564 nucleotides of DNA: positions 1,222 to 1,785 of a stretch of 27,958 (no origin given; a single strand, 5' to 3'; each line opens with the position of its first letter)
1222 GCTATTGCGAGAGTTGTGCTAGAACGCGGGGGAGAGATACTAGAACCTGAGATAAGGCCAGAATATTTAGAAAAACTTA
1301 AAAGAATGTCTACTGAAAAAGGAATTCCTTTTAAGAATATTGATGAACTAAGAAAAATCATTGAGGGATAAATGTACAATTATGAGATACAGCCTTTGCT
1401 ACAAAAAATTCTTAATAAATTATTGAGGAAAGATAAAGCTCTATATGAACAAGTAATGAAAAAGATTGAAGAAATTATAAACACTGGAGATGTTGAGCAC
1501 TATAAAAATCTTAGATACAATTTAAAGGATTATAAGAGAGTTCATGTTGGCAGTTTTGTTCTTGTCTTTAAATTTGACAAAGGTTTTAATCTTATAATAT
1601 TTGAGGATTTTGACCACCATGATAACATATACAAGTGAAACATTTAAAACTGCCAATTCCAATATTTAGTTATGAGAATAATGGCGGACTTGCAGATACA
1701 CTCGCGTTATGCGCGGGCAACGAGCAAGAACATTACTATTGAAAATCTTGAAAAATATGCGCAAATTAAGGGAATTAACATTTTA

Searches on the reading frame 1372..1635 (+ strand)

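Call 66: search_protein_families(library=pfam, proteins=[window:1372-1635:+], max_evalue=0.01)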
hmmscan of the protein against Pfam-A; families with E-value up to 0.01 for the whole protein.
window:1372-1635:+ (88 aa): 2 families
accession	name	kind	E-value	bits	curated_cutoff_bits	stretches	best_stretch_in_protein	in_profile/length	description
PF18809.6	PBECR1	-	0.0003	21.7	27.6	1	10-48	28-66/104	phage-Barnase-EndoU-ColicinE5/D-RelE like nuclease1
PF05016.21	ParE_toxin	-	0.001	20.1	23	1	10-87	7-89/89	ParE toxin of type II toxin-antitoxin system, parDE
